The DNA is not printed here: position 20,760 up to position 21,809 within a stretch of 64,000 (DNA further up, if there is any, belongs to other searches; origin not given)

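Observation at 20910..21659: PhyH-like Fe(II)/2-oxoglutarate oxygenase embedded between hpnG and hpnN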

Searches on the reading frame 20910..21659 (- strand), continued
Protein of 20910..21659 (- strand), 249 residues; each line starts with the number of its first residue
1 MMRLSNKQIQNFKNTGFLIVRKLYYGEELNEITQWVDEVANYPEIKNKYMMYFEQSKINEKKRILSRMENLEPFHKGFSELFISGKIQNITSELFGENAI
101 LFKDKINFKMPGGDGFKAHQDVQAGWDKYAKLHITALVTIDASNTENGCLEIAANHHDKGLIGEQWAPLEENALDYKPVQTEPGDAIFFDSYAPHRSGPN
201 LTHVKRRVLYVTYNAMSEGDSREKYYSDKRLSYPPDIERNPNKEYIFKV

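Call 37: search_dna_similar(query=window:20910-21659:-, collection=plasmids, mode=protein, max_evalue=1e-10, max_rows=30)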
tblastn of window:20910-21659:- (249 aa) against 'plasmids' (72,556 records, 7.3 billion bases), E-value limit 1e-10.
Records with a match: 40; places in all: 40; records where one place covers at least 80% of the query: 40.
Best place of each record, by identity: <60% 40.
By first word of the organism name: Rhizobium 34; Mesorhizobium 2; Nostoc 1; Rhodococcus 1; Dietzia 1; Halalkalicoccus 1.
By predicted mobility (MOB-suite, as given by PLSDB): conjugative 32; non-mobilizable 8.
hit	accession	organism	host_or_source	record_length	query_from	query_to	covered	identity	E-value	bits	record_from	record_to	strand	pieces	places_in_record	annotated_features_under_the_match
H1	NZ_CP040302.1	Nostoc sp. TCL26-01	Leiosporoceros dussii,pure culture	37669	4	247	98%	39.0%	1e-55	198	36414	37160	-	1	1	phytanoyl-CoA dioxygenase family protein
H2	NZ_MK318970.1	Rhizobium rhizogenes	-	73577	12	249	96%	37.3%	3e-52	189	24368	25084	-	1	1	phytanoyl-CoA dioxygenase family protein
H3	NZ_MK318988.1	Rhizobium rhizogenes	-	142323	12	249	96%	37.3%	3e-52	189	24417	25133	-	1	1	phytanoyl-CoA dioxygenase family protein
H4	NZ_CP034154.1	Rhodococcus sp. NJ-530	Antarctic sea ice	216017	5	229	90%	37.7%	1e-44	166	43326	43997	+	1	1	phytanoyl-CoA dioxygenase family protein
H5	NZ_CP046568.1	Dietzia sp. DQ12-45-1b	product water from oilfield,product ...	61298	9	229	89%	36.2%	2e-43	163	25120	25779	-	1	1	phytanoyl-CoA dioxygenase family protein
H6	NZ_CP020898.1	Rhizobium phaseoli Brasil 5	Phaseolus vulgaris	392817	4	236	94%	29.9%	2e-26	114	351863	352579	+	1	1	phytanoyl-CoA dioxygenase family protein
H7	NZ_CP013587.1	Rhizobium phaseoli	Phaseolus vulgaris,Whole ...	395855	4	236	94%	29.9%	2e-26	114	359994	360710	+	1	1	phytanoyl-CoA dioxygenase family protein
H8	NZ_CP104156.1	Rhizobium sophoriradicis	Phaseolus vulgaris,cell culture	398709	4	236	94%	29.9%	2e-26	114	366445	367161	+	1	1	phytanoyl-CoA dioxygenase family protein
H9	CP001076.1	Rhizobium etli CIAT 652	-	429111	4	236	94%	29.9%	2e-26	114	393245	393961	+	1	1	putative dioxygenase protein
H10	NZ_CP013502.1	Rhizobium esperanzae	Phaseolus vulgaris,Whole ...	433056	4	236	94%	29.9%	2e-26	114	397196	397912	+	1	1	phytanoyl-CoA dioxygenase family protein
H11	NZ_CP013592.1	Rhizobium sp. N871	Phaseolus vulgaris,Whole ...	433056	4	236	94%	29.9%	2e-26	114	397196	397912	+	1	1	phytanoyl-CoA dioxygenase family protein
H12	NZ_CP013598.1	Rhizobium sp. N741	Phaseolus vulgaris,Whole ...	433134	4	236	94%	29.9%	2e-26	114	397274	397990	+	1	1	phytanoyl-CoA dioxygenase family protein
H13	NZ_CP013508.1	Rhizobium sp. N1341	Phaseolus vulgaris,Whole ...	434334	4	236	94%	29.9%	2e-26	114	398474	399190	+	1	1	phytanoyl-CoA dioxygenase family protein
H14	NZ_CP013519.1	Rhizobium sp. N113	Phaseolus vulgaris,Whole ...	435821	4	236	94%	29.9%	2e-26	114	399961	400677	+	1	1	phytanoyl-CoA dioxygenase family protein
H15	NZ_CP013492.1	Rhizobium sp. N6212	Phaseolus vulgaris,Whole ...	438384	4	236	94%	29.9%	2e-26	114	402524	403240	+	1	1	phytanoyl-CoA dioxygenase family protein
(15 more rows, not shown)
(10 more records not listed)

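Call 39: get_annotated_region(hit=H2, flank=5000)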
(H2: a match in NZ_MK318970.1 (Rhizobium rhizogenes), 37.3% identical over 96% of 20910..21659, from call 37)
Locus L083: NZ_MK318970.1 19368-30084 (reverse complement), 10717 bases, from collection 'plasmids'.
description: Rhizobium rhizogenes strain C5.7 plasmid pC5.7d, complete sequence
organism: Rhizobium rhizogenes (NCBI taxid 359)
taxonomy: Bacteria; Pseudomonadota; Alphaproteobacteria; Hyphomicrobiales; Rhizobiaceae; Rhizobium; Rhizobium rhizogenes
host: -; source: -; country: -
typing (MOB-suite, as given by PLSDB): non-mobilizable; mating-pair formation MPF_T
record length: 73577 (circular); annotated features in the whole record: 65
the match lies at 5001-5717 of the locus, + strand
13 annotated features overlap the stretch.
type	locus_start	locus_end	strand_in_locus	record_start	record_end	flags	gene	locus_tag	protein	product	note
CDS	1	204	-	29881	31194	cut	-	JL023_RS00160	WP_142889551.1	aspartate aminotransferase family protein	-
CDS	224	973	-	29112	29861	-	-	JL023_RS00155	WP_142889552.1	NAD(P)H-dependent oxidoreductase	-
CDS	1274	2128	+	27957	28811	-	-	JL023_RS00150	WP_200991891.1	VOC family protein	-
CDS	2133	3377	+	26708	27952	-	-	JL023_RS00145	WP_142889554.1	hypothetical protein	-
CDS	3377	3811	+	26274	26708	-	-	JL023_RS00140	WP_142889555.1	VOC family protein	-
CDS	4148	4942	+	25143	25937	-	-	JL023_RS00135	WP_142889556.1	phosphocholine cytidylyltransferase family protein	-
CDS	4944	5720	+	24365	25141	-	-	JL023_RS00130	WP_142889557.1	phytanoyl-CoA dioxygenase family protein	-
CDS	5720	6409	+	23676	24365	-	-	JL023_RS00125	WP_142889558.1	LicD family protein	-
CDS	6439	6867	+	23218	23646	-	-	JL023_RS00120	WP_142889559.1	gamma-glutamylcyclotransferase family protein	-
CDS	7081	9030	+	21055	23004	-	-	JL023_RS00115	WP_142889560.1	TetM/TetW/TetO/TetS family tetracycline resistance ribosomal protection protein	-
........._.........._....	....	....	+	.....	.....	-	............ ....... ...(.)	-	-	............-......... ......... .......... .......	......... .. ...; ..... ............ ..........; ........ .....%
CDS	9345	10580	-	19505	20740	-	-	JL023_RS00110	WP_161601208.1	MFS transporter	GO:0055085 - transmembrane transport [Evidence IEA]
CDS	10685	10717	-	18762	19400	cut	-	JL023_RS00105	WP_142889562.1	class I SAM-dependent methyltransferase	-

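Call 40: get_annotated_region(hit=H4, flank=5000)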
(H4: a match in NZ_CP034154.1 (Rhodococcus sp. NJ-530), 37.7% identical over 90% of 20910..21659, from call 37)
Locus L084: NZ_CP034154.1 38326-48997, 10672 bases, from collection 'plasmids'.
description: Rhodococcus sp. NJ-530 plasmid unnamed2, complete sequence
organism: Rhodococcus sp. NJ-530 (NCBI taxid 2490853)
taxonomy: Bacteria; Actinomycetota; Actinomycetes; Mycobacteriales; Nocardiaceae; Rhodococcus; Rhodococcus sp. NJ-530
host: -; source: Antarctic sea ice; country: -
typing (MOB-suite, as given by PLSDB): non-mobilizable
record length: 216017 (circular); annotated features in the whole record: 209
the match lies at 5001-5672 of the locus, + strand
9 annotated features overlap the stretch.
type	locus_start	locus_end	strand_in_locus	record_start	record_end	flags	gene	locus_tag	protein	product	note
CDS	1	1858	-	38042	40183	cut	-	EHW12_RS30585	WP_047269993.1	PQQ-binding-like beta-propeller repeat protein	-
CDS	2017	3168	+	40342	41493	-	-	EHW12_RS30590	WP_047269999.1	cobalamin-independent methionine synthase II family protein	-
CDS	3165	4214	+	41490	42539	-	-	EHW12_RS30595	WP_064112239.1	2-oxoglutarate and iron-dependent oxygenase domain-containing protein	-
CDS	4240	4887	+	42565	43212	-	-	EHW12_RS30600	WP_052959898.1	GPR1/FUN34/YaaH family transporter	-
CDS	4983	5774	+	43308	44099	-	-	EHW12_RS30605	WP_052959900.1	phytanoyl-CoA dioxygenase family protein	-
CDS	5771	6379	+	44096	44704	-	-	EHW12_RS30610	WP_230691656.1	HD domain-containing protein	-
CDS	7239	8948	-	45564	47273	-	-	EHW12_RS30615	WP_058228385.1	hypothetical protein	-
CDS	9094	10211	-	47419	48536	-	-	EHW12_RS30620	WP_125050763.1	IS3 family transposase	-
CDS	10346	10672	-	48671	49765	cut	-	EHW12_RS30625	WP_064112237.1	DUF4238 domain-containing protein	-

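Call 41: get_annotated_region(hit=H1, flank=5000)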
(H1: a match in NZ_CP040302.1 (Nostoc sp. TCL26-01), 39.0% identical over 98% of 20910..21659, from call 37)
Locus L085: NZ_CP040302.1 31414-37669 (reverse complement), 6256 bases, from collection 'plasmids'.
description: Nostoc sp. TCL26-01 plasmid pTCL26-01_E, complete sequence
organism: Nostoc sp. TCL26-01 (NCBI taxid 2576904)
taxonomy: Bacteria; Cyanobacteriota; Cyanophyceae; Nostocales; Nostocaceae; Nostoc; Nostoc sp. TCL26-01
host: -; source: Leiosporoceros dussii,pure culture; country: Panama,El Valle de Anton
typing (MOB-suite, as given by PLSDB): non-mobilizable
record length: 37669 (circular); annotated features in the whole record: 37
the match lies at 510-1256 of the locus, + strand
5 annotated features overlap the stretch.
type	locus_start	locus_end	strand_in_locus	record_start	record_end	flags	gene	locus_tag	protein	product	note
CDS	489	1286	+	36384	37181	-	-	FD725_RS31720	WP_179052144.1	phytanoyl-CoA dioxygenase family protein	-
CDS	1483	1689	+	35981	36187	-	-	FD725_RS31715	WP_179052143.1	hypothetical protein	-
CDS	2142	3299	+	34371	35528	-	grrM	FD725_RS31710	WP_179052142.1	cyclophane-forming radical SAM/SPASM peptide maturase GrrM/OscB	-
CDS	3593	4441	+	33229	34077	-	-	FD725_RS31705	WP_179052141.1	hypothetical protein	-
CDS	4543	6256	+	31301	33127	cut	-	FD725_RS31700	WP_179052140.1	type IV secretory system conjugative DNA transfer family protein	-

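Call 48: predict_structure(alignment_id=A1)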
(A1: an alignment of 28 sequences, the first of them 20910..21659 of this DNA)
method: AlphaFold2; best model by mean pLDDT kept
length: 249 residues; sequences in the alignment: 28
mean_pLDDT: 77.1   pTM: 0.81
mean pLDDT of the five models: 77.1, 74.3, 70.0, 69.5, 55.4
residues with pLDDT >= 90: 48; 70-90: 138; 50-70: 47; < 50: 16
segments of 3 or more residues with pLDDT < 50: 120-122, 163-166, 243-249
pLDDT, mean of each block of 10 residues (from residue 1): 88 92 93 84 72 83 81 70 86 93 77 65 59 84 74 75 51 80 91 76 74 88 80 65 42
secondary structure, 60 per line:
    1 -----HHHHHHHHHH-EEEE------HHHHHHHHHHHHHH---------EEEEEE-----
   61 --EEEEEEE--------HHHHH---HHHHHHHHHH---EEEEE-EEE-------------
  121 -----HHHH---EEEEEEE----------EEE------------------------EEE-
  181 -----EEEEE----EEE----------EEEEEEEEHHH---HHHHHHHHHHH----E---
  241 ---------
elements in order: H6-15 E17-20 H27-40 E50-55 E63-69 H78-82 H86-95 E99-103 E105-107 H126-129 E133-139 E150-152 E177-179 E186-190 E195-197 E208-215 H222-232

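Call 51: fold_search(model_id=the predicted structure, library=pdb)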
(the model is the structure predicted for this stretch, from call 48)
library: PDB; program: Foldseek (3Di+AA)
matches with E <= 10: 1504; with E <= 0.001: 381
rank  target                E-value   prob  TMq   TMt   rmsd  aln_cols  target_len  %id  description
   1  7dt0_F                4.4e-13  1.00  0.66  0.67   4.7       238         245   18  Proline hydroxylase H11-N101I mutant (released 2022-01-12)
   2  7e06_A                9.8e-13  1.00  0.67  0.66   4.3       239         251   20  Trans-3/4-proline-hydroxylase H11 with AKG (released 2022-02-02)
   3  7dt0_E                9.8e-13  1.00  0.66  0.66   4.7       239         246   18  Proline hydroxylase H11-N101I mutant (released 2022-01-12)
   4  8h81                  1.2e-12  1.00  0.64  0.60   5.6       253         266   19  Trans-3/4-proline-hydroxylase H11 with 4-Hydroxyl-proline (released 2023-04-19)
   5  7dt0_C                1.3e-12  1.00  0.65  0.67   4.7       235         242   19  Proline hydroxylase H11-N101I mutant (released 2022-01-12)
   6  8h85                  1.4e-12  1.00  0.64  0.61   5.4       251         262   18  Trans-3/4-proline-hydroxylase H11 with 3-hydroxyl-proline (released 2023-04-19)
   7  7dt0_A                1.6e-12  1.00  0.62  0.61   5.3       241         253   19  Proline hydroxylase H11-N101I mutant (released 2022-01-12)
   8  7dt0_G                2.6e-12  1.00  0.66  0.67   4.8       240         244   18  Proline hydroxylase H11-N101I mutant (released 2022-01-12)
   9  7dt0_B                2.8e-12  1.00  0.67  0.69   9.3       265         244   17  Proline hydroxylase H11-N101I mutant (released 2022-01-12)
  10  2opw                  2.9e-12  1.00  0.69  0.61   4.9       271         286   18  Crystal structure of human phytanoyl-CoA dioxygenase PHYHD1 (apo) (released 2007-03-06)
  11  8h7y_B                3.1e-12  1.00  0.68  0.64   5.1       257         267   21  Trans-3/4-proline-hydroxylase H11 with AKG and L-proline (released 2023-04-19)
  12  5nch_A                4.0e-12  1.00  0.68  0.69   4.2       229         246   19  GriE apo form (released 2017-10-04)
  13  3obz                  4.0e-12  1.00  0.69  0.60   6.2       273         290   18  Crystal structure of human phytanoyl-COA dioxygenase phyhd1 2-oxoglutarate and iron complex (released 2010-09-01)
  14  7e07_A                5.1e-12  1.00  0.66  0.62   5.7       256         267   21  Trans-3/4-proline-hydroxylase H11 with AKG and L-proline (released 2022-02-02)
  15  3emr                  5.1e-12  1.00  0.69  0.62   7.3       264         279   17  Crystal Structure Analysis of the ectoine hydroxylase ECTD from Salibacillus salexigens (released 2009-09-29)
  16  7e01                  5.4e-12  1.00  0.71  0.67   3.9       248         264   20  Trans-3/4-proline-hydroxylase H11 in the sixth reaction state (released 2022-02-02)
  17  7dt0_H                5.4e-12  1.00  0.63  0.64   5.2       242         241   18  Proline hydroxylase H11-N101I mutant (released 2022-01-12)
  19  7dzz_B                6.9e-12  1.00  0.64  0.60   5.4       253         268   19  Trans-3/4-proline-hydroxylase H11-stateV (released 2022-02-02)
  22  7e05_A                8.3e-12  1.00  0.67  0.63   5.1       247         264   21  Trans-3/4-proline-hydroxylase H11 apo structure (released 2022-02-02)
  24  7e08                  1.4e-11  1.00  0.67  0.64   5.2       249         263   21  Trans-3/4-proline-hydroxylase H11 with 4-Hydroxyl-proline (released 2022-02-02)
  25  7dt0_D                1.5e-11  1.00  0.69  0.71   4.1       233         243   19  Proline hydroxylase H11-N101I mutant (released 2022-01-12)
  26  8h7t_A                1.6e-11  1.00  0.65  0.62   5.0       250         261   18  Trans-3/4-proline-hydroxylase H11 apo structure (released 2023-04-19)
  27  7e09                  2.0e-11  1.00  0.66  0.63   5.1       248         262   19  Trans-3/4-proline-hydroxylase H11 with 3-hydroxyl-proline (released 2022-02-02)
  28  7e06_B                2.1e-11  1.00  0.64  0.62   5.2       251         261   20  Trans-3/4-proline-hydroxylase H11 with AKG (released 2022-02-02)
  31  8h7v_B                3.2e-11  1.00  0.62  0.62   5.3       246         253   19  Trans-3/4-proline-hydroxylase H11 with AKG (released 2023-04-19)
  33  7dzz_A                6.3e-11  1.00  0.68  0.65   4.5       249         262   20  Trans-3/4-proline-hydroxylase H11-stateV (released 2022-02-02)
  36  7e00_A                8.1e-11  1.00  0.65  0.62   5.5       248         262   19  Trans-proline-hydroxylase H11 with Succinic and L-proline in the fourth reaction state. (released 2022-02-02)
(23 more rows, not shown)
